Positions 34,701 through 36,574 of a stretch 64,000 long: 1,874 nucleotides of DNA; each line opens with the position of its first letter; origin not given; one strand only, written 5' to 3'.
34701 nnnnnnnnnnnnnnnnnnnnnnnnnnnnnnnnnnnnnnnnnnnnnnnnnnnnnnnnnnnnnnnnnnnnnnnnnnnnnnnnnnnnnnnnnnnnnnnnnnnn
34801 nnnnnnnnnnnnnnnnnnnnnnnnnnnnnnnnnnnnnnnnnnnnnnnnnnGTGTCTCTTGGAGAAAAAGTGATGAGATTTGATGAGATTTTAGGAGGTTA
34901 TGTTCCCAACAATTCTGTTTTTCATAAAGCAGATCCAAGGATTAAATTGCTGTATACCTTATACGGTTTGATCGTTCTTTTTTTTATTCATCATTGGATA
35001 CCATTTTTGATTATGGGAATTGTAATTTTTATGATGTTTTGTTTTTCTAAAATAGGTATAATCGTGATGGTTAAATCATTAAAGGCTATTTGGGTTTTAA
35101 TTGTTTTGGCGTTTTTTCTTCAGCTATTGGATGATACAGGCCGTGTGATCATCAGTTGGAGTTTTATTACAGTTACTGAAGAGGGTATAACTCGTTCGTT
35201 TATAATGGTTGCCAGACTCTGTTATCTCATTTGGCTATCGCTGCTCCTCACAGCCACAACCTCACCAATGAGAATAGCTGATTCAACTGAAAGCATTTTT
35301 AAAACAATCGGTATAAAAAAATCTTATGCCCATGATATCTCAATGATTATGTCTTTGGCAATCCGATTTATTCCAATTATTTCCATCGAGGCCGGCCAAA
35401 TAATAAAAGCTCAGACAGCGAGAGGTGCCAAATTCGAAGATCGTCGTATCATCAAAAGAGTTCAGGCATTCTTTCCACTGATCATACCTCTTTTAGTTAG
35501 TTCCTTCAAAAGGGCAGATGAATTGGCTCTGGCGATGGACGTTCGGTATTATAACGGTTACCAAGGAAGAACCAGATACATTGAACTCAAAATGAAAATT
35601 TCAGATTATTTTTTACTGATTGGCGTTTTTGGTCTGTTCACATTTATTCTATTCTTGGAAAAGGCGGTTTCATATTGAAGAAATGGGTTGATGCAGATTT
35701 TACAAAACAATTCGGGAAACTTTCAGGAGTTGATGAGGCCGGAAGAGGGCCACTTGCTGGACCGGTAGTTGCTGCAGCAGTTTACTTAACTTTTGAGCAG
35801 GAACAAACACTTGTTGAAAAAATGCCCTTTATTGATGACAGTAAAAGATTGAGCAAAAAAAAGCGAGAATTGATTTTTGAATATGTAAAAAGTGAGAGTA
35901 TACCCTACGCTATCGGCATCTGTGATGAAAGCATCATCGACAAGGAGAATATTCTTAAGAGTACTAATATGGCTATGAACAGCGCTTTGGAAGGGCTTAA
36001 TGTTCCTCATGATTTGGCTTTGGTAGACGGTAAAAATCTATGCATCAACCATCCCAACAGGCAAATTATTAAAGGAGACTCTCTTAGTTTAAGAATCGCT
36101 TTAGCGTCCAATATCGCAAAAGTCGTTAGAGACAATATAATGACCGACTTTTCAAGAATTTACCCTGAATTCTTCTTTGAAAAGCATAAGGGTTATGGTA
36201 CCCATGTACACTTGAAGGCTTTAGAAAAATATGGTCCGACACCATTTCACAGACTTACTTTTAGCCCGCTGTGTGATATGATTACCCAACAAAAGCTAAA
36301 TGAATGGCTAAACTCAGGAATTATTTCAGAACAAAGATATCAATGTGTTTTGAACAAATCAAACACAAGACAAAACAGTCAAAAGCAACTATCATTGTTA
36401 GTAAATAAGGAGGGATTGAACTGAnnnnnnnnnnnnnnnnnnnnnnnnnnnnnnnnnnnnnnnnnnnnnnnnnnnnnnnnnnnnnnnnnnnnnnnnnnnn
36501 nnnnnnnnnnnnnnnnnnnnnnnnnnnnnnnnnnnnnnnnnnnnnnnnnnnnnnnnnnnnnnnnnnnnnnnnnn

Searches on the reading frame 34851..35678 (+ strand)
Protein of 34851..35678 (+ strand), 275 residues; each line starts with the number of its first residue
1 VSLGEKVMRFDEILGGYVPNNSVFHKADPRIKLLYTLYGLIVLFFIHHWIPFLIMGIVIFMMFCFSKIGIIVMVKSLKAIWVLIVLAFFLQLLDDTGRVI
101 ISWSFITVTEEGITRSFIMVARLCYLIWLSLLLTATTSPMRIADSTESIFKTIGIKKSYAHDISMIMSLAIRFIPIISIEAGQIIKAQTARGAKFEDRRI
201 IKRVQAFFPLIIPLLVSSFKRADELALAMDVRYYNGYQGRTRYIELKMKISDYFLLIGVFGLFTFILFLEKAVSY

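Call 45: search_protein_families(library=pfam, proteins=[window:34851-35678:+], max_evalue=0.001)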
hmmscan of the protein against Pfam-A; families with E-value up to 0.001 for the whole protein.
window:34851-35678:+ (275 aa): 1 family
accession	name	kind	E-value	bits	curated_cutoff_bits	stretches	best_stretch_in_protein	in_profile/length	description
PF02361.21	CbiQ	-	7.3e-32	111.2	25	1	21-242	2-215/216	Cobalt transport protein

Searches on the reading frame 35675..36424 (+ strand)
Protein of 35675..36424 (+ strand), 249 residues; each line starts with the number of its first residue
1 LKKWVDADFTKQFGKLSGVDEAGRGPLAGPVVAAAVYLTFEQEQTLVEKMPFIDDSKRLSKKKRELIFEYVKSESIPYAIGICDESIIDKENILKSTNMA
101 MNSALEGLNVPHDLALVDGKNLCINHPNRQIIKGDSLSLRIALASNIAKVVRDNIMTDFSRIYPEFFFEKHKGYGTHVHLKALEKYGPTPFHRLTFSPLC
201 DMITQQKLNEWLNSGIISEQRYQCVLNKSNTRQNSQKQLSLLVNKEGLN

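Call 46: search_protein_families(library=pfam, proteins=[window:35675-36424:+], max_evalue=0.0001)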
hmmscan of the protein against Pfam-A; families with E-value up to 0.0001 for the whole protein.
window:35675-36424:+ (249 aa): 1 family
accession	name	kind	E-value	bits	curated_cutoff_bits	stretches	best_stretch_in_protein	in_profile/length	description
PF01351.25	RNase_HII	-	5.7e-36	124.7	25.8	1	18-197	2-197/199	Ribonuclease HII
